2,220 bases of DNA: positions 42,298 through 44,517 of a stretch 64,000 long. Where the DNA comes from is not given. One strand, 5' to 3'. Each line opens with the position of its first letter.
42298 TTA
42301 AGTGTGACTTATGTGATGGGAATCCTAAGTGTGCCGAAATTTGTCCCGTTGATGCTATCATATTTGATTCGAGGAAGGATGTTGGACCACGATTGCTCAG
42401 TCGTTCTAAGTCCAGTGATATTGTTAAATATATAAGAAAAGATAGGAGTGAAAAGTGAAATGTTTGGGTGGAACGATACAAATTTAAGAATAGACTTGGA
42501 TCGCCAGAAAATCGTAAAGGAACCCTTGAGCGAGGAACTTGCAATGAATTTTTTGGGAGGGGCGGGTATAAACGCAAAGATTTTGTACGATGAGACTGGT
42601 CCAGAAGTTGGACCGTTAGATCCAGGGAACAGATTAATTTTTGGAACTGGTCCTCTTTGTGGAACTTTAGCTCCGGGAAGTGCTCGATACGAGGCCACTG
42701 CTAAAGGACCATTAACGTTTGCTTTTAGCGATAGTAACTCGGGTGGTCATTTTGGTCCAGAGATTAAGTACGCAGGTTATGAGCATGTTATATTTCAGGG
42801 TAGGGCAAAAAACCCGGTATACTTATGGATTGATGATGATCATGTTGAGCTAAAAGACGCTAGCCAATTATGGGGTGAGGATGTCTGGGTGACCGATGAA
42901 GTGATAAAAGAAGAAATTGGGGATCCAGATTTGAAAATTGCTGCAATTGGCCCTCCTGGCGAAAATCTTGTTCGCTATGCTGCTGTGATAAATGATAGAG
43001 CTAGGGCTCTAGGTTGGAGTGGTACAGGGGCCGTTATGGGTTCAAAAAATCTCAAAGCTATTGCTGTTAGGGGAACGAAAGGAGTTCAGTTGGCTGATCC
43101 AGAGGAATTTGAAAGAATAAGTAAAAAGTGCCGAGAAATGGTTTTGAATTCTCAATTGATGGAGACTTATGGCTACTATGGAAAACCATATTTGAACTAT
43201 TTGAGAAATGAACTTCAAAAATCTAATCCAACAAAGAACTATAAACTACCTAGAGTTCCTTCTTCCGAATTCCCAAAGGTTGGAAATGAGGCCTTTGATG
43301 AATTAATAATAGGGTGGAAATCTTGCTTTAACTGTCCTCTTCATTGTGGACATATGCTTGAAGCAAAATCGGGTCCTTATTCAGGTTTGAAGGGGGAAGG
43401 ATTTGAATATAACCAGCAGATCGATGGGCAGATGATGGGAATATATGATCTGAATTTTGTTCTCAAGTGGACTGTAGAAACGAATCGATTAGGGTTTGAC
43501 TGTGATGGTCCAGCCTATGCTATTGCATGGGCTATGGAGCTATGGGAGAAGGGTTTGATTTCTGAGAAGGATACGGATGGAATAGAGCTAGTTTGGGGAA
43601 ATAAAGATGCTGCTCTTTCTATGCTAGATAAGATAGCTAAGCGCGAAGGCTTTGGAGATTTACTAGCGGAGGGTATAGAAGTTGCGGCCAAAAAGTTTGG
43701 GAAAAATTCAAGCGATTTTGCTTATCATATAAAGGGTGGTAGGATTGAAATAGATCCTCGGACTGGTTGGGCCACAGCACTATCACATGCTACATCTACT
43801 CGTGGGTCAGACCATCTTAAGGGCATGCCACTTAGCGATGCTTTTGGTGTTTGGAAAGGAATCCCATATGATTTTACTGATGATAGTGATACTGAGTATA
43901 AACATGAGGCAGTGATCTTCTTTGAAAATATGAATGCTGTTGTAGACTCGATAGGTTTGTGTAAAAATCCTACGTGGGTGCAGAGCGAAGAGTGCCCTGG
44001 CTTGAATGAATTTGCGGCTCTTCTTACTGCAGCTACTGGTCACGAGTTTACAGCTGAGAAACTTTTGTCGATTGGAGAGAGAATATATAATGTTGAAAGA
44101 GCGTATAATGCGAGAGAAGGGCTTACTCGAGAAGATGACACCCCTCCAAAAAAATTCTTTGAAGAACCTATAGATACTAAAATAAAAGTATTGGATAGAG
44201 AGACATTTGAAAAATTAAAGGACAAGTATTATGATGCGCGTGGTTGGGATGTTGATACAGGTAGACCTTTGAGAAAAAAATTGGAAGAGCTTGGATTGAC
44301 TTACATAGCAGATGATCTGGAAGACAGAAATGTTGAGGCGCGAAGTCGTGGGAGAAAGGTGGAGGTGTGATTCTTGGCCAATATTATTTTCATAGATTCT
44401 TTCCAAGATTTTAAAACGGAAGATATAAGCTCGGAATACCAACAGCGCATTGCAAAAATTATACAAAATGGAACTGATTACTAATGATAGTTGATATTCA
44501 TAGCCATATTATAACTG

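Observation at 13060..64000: ~50-kb island that reads like an undescribed anaerobic catabolic pathway for 5-substituted (amino)pyrimidines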

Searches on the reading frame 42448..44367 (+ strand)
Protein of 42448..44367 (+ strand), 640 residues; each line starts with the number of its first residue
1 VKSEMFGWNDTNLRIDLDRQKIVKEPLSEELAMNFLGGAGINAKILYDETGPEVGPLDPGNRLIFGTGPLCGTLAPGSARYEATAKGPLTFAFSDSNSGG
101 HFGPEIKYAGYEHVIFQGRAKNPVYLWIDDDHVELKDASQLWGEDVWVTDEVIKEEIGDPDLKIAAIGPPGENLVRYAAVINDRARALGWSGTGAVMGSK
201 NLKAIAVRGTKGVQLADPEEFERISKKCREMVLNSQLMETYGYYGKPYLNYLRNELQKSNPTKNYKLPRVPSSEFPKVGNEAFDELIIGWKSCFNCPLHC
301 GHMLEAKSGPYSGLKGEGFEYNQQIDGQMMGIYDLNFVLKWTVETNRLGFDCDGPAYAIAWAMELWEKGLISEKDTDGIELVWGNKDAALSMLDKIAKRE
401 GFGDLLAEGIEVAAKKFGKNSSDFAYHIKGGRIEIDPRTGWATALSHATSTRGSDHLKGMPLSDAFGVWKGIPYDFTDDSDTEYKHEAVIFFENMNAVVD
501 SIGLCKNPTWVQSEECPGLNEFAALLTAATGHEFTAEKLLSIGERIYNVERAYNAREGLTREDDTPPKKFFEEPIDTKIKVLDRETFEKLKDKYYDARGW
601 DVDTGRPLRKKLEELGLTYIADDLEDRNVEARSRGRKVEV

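Call 5: search_protein_families(library=pfam, proteins=[window:42448-44367:+])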
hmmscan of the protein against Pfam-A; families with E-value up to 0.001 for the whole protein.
window:42448-44367:+ (640 aa): 2 families
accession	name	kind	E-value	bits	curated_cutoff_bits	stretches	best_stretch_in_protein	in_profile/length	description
PF01314.23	AFOR_C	-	5.3e-102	342.3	27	1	224-617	2-385/385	Aldehyde ferredoxin oxidoreductase, domains 2 & 3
PF02730.20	AFOR_N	-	1e-74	251.1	29.8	1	13-210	4-199/199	Aldehyde ferredoxin oxidoreductase, N-terminal domain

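Call 10: search_protein_families(library=ncbifam, proteins=[window:42448-44367:+], max_evalue=0.00001)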
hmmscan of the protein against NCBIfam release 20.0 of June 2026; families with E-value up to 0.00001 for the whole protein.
window:42448-44367:+ (640 aa): 2 families
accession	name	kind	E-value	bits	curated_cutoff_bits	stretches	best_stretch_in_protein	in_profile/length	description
NF007354.0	PRK09849.1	equivalog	3.5e-78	263.9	868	2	2-230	2-228/703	aldehyde ferredoxin oxidoreductase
NF040818.1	GAPOR_Arch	equivalog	2.7e-08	32.6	1300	1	12-135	5-125/654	glyceraldehyde-3-phosphate:ferredoxin oxidoreductase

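Call 37: find_related_loci(query=A2, collection=metagenome_contigs, flank=10000)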
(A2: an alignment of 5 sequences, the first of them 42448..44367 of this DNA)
Query A2 (640 aa) in metagenome_contigs; peptide patterns used: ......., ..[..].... (x = any residue, [..] = any of these).
600 stretches matched a pattern (row limit reached: there are more); 411 encode a relative of the query (tblastn E <= 1e-3); the best 80 are kept; 80 distinct loci.
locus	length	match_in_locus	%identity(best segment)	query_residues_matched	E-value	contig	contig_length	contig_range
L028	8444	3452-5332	73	3-629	0e+0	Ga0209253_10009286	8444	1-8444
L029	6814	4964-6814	73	3-619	0e+0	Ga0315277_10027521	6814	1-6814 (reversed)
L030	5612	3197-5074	69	5-629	0e+0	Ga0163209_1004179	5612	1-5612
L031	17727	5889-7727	76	5-617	0e+0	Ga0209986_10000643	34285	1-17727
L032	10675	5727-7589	66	5-625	0e+0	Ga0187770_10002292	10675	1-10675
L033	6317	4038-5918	68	5-629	0e+0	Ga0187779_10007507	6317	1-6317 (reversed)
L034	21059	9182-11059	69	5-629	0e+0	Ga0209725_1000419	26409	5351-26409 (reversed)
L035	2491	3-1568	73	108-629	0e+0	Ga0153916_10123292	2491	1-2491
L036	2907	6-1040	76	285-629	0e+0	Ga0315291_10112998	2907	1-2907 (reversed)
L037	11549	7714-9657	42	4-629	1e-150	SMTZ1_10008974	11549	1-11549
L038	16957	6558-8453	42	1-625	1e-147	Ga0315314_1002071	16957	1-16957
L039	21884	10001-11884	41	5-624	2e-147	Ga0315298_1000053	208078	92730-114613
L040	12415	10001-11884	42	5-624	2e-146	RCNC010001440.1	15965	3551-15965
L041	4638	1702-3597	43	5-626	4e-148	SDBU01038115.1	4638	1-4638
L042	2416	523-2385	41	13-625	6e-155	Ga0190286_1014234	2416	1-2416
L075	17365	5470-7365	65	5-637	0e+0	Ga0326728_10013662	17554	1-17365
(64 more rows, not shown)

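Call 47: search_protein_families(library=pfam, proteins=[L034:5920-6939:-, L034:7120-7521:-, L034:7550-8638:-, L034:15511-17433:+, L034:17488-18255:-, L034:18419-19342:+, L034:1576-2736:-, L034:19936-20679:+, L034:12714-14066:-, L075:9587-10912:+], max_evalue=0.00001)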
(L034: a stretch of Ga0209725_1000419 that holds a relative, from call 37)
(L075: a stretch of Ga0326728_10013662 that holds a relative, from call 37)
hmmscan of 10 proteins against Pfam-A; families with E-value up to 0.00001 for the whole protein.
L034:5920-6939:- (340 aa): 3 families
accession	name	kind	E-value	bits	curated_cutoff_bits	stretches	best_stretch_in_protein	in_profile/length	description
PF08240.17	ADH_N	-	3.4e-33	114.4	23.5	1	25-136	2-104/104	Alcohol dehydrogenase GroES-like domain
PF00107.32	ADH_zinc_N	-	2.6e-32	111.9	31.8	1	176-303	1-128/129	Zinc-binding dehydrogenase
PF13602.12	ADH_zinc_N_2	-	2.4e-19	71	27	1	208-334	1-130/134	Zinc-binding dehydrogenase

L034:7120-7521:- (134 aa): 1 family
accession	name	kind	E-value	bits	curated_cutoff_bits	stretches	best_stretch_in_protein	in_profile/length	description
PF01042.26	Ribonuc_L-PSP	-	2.8e-34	118.2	27.3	1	18-129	8-120/121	Endoribonuclease L-PSP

L034:7550-8638:- (363 aa): 1 family
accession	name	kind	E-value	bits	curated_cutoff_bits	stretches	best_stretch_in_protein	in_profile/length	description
PF04909.20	Amidohydro_2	-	1.9e-37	130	26.4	1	41-358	1-284/289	Amidohydrolase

L034:15511-17433:+ (641 aa): 2 families
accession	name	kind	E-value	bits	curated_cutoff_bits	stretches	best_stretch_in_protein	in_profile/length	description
PF01314.23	AFOR_C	-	2.4e-132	442.2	27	1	259-638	5-385/385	Aldehyde ferredoxin oxidoreductase, domains 2 & 3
PF02730.20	AFOR_N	-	5.6e-75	251.9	29.8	1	39-238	1-199/199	Aldehyde ferredoxin oxidoreductase, N-terminal domain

L034:17488-18255:- (256 aa): 1 family
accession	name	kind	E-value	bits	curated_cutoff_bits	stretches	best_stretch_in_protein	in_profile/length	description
PF04199.19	Cyclase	-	2.1e-29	103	23.1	1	8-164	1-142/142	Putative cyclase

L034:18419-19342:+ (308 aa): 1 family
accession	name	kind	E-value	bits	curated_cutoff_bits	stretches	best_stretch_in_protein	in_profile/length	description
PF11392.14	AllH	-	2.3e-17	64.1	25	1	178-284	1-109/109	Oxamate carbamoyltransferase subunit AllH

L034:1576-2736:- (387 aa): 1 family
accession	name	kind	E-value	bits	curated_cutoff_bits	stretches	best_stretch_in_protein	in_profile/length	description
PF02608.20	Bmp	-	1.3e-18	67.5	24.1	1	78-382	4-298/301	ABC transporter substrate-binding protein PnrA-like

L034:19936-20679:+ (248 aa): 0 families

L034:12714-14066:- (451 aa): 1 family
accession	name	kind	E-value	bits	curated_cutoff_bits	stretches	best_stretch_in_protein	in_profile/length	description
PF00202.27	Aminotran_3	-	1.4e-103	347.2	30.5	1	39-443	11-403/403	Aminotransferase class-III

L075:9587-10912:+ (442 aa): 1 family
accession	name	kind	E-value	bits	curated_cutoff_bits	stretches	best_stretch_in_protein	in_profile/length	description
PF00202.27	Aminotran_3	-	7.9e-96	321.6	30.5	1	31-435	11-403/403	Aminotransferase class-III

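Call 48: search_protein_families(library=pfam, proteins=[L031:132-512:-, L031:3555-5321:-, L031:8049-9020:+, L031:11325-13256:+, L031:13406-14773:+, L031:14809-16104:-, L031:16296-17663:+, L075:7759-9573:+, L075:10878-11936:+, L075:12076-12825:+], max_evalue=0.00001)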
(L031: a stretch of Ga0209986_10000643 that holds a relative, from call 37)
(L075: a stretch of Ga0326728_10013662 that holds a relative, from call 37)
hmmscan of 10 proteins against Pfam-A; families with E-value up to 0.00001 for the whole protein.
L031:132-512:- (127 aa): 1 family
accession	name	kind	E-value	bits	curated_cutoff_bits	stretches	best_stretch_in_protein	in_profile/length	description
PF01042.26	Ribonuc_L-PSP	-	2.7e-29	102.1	27.3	1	12-124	7-120/121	Endoribonuclease L-PSP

L031:3555-5321:- (589 aa): 2 families
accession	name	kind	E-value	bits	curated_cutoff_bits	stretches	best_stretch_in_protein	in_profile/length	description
PF01314.23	AFOR_C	-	6.8e-113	378.1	27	1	219-583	3-377/385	Aldehyde ferredoxin oxidoreductase, domains 2 & 3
PF02730.20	AFOR_N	-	1.3e-64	218.1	29.8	1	12-206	2-198/199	Aldehyde ferredoxin oxidoreductase, N-terminal domain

L031:8049-9020:+ (324 aa): 1 family
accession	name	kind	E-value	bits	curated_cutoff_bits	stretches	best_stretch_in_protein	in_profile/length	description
PF04909.20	Amidohydro_2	-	2.3e-41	142.9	26.4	1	57-323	24-288/289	Amidohydrolase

L031:11325-13256:+ (644 aa): 3 families
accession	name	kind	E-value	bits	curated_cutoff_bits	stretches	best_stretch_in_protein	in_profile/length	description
PF00501.34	AMP-binding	-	2.2e-79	267.5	29.9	1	80-463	6-377/384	AMP-binding enzyme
PF13193.12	AMP-binding_C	-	1.5e-24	87.1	24.5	1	525-603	1-76/76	AMP-binding enzyme C-terminal domain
PF16177.11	ACAS_N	-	6.2e-23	80.8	27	1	19-72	2-55/55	Acetyl-coenzyme A synthetase N-terminus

L031:13406-14773:+ (456 aa): 2 families
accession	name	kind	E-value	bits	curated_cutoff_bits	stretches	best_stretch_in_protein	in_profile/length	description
PF13660.11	DUF4147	-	3.7e-69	233.2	23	1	27-262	3-234/234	Domain of unknown function (DUF4147)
PF05161.18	MOFRL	-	5.5e-34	117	28.3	1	344-449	2-106/106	MOFRL family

L031:14809-16104:- (432 aa): 3 families
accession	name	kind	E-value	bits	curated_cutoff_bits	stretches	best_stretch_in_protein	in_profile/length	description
PF00113.28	Enolase_C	-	5.2e-109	364.5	21.5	1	147-429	3-294/296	Enolase, C-terminal TIM barrel domain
PF03952.21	Enolase_N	-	3e-57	192.8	35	1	11-140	1-131/131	Enolase, N-terminal domain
PF13378.12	MR_MLE_C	-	9.6e-11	42.2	29.4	1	270-368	55-152/219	Enolase C-terminal domain-like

L031:16296-17663:+ (456 aa): 2 families
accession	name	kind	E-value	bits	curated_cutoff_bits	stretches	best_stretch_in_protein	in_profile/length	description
PF01979.26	Amidohydro_1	-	2.4e-24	86.7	25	1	56-437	1-345/345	Amidohydrolase family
PF07969.17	Amidohydro_3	-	1.5e-17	64.7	29.7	2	356-437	404-471/472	Amidohydrolase family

L075:7759-9573:+ (605 aa): 2 families
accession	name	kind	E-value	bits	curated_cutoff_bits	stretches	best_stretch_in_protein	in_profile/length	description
PF01314.23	AFOR_C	-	2.4e-128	429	27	1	220-602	3-385/385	Aldehyde ferredoxin oxidoreductase, domains 2 & 3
PF02730.20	AFOR_N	-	2.5e-74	249.8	29.8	1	8-205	2-199/199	Aldehyde ferredoxin oxidoreductase, N-terminal domain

L075:10878-11936:+ (353 aa): 3 families
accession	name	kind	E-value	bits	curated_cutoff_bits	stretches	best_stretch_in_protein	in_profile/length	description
PF08240.17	ADH_N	-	3.5e-34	117.6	23.5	1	38-149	2-104/104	Alcohol dehydrogenase GroES-like domain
PF00107.32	ADH_zinc_N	-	1.7e-32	112.5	31.8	1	189-316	1-128/129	Zinc-binding dehydrogenase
PF13602.12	ADH_zinc_N_2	-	1.4e-14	55.6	27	1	221-350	1-133/134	Zinc-binding dehydrogenase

L075:12076-12825:+ (250 aa): 1 family
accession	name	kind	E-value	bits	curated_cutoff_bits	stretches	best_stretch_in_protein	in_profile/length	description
PF04199.19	Cyclase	-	2.9e-31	109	23.1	1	4-160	1-142/142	Putative cyclase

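Call 49: search_solved_structures(query=window:42448-44367:+, max_evalue=1e-10)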
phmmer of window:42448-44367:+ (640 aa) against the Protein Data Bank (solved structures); distinct sequences matched with E-value up to 1e-10: 9.
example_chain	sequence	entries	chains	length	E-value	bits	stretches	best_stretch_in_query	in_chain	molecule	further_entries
9mqx_D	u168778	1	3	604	8.6e-121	407.8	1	5-621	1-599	Aldehyde:ferredoxin oxidoreductase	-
1aor_A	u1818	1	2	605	2.6e-116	393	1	11-618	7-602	ALDEHYDE FERREDOXIN OXIDOREDUCTASE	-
8c0z_A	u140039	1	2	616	3.7e-100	339.6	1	7-617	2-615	Aldehyde:ferredoxin oxidoreductase,tungsten-containing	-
9g7j_A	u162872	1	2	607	2.6e-89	303.7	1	5-618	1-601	Aldehyde ferredoxin oxidoreductase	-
9q1t_A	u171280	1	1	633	3.2e-81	277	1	3-617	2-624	Tungsten-dependent aldehyde oxidoreductase WOR83 from Haloferax volcanii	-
1b25_A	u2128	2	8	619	8.3e-81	275.6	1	5-626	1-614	PROTEIN (FORMALDEHYDE FERREDOXIN OXIDOREDUCTASE) | FORMALDEHYDE FERREDOXIN OXIDOREDUCTASE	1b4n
4z3w_A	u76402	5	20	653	2.5e-80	274.1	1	14-427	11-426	Benzoyl-CoA reductase, putative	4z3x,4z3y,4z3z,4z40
6x1o_A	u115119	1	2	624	6.9e-59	203.2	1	5-460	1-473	Formaldehyde:ferredoxin oxidoreductase wor5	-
6x6u_A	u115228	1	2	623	6.9e-59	203.2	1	5-460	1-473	Formaldehyde:ferredoxin oxidoreductase wor5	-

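Call 69: search_protein_families(library=pfam, proteins=[L034:19936-20679:+, L075:13188-14372:-, L075:14378-15085:-], max_evalue=1)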
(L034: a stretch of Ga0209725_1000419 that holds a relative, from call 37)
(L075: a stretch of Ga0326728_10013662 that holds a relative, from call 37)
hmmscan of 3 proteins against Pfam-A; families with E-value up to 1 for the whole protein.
L034:19936-20679:+ (248 aa): 0 families

L075:13188-14372:- (395 aa): 5 families
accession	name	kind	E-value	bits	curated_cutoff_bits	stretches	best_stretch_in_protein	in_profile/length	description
PF22691.2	Thiolase_C_1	-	3.3e-46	157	28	1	248-392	1-143/144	Thiolase C-terminal domain-like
PF00108.29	Thiolase_N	-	5.7e-30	105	26.4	1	5-230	1-258/260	Thiolase, N-terminal domain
PF02803.24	Thiolase_C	-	5.6e-09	36.1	27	1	253-370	10-108/123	Thiolase, C-terminal domain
PF08545.16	ACP_syn_III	-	0.021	15.1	24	0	91-117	12-38/80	3-Oxoacyl-[acyl-carrier-protein (ACP)] synthase III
PF07451.17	SpoVAD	-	0.12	11.6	22.1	1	25-74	53-97/329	Stage V sporulation protein AD (SpoVAD)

L075:14378-15085:- (236 aa): 0 families
